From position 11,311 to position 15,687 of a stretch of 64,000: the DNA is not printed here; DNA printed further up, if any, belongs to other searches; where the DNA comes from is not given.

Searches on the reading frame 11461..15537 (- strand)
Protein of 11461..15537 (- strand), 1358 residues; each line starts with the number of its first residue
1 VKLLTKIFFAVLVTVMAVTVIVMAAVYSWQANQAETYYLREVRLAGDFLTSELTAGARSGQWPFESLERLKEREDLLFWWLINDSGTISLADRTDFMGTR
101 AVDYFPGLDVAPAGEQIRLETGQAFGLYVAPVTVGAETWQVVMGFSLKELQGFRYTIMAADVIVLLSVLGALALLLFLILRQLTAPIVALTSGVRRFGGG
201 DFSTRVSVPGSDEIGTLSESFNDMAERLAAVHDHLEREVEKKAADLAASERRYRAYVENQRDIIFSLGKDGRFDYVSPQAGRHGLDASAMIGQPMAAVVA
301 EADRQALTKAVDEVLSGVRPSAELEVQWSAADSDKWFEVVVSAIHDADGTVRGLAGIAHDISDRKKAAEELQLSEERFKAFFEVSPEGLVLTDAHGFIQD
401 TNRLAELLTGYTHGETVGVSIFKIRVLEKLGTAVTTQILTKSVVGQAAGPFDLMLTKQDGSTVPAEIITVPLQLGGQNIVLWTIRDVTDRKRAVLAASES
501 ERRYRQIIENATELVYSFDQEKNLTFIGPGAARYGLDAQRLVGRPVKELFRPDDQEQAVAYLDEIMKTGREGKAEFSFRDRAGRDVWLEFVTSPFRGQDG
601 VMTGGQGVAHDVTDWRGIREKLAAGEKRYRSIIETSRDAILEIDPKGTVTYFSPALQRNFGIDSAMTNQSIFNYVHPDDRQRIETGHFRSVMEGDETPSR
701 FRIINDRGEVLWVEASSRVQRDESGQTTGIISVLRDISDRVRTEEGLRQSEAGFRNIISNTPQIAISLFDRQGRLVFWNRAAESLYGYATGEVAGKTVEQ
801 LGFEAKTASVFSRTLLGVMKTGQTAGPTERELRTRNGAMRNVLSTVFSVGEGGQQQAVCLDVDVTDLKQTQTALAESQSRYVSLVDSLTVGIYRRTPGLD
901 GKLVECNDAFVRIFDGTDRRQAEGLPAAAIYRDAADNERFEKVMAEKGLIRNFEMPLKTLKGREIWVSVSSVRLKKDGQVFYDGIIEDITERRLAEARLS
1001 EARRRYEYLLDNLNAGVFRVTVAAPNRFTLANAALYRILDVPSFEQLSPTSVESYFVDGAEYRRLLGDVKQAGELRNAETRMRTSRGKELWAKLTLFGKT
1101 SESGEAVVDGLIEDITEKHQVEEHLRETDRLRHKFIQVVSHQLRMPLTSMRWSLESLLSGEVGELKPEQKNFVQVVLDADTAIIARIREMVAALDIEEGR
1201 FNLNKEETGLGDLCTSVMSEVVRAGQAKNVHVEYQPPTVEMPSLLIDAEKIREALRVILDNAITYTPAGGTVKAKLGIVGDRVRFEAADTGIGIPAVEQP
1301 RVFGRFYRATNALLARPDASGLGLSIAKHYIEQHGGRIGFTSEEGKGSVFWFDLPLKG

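Call 41: search_protein_families(library=pfam, proteins=[window:11461-15537:-], max_evalue=0.001)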
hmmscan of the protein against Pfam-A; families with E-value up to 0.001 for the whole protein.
window:11461-15537:- (1358 aa): 11 families
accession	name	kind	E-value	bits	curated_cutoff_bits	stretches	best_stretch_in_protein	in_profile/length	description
PF00989.32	PAS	-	6.7e-65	216.6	22.6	5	628-737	2-113/113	PAS fold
PF13426.13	PAS_9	-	1.9e-64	214.8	27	6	900-991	10-103/103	PAS domain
PF08448.16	PAS_4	-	2.1e-59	199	23.1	4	258-365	2-109/110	PAS fold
PF08447.18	PAS_3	-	1.4e-31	109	25.6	2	650-733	2-88/89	PAS fold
PF13188.13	PAS_8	-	6.9e-30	102.4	21.8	1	754-803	3-52/65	PAS domain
PF02518.31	HATPase_c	-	3.6e-23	82.6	26.4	1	1247-1357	2-110/111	Histidine kinase-, DNA gyrase B-, and HSP90-like ATPase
PF00672.30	HAMP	-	9e-15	55.2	25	1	178-229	1-52/53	HAMP domain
PF13596.12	PAS_10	-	3.9e-13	50.4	22.1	1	269-361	17-105/106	PAS domain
PF12860.13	PAS_7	-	1.1e-10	42.1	27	0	765-801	7-44/115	PAS fold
PF14598.12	PAS_11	-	2.3e-08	34.4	25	0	665-726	31-92/109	PAS domain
PF00512.31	HisKA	-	1.4e-06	28.7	26.9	1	1132-1180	2-47/66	His Kinase A (phospho-acceptor) domain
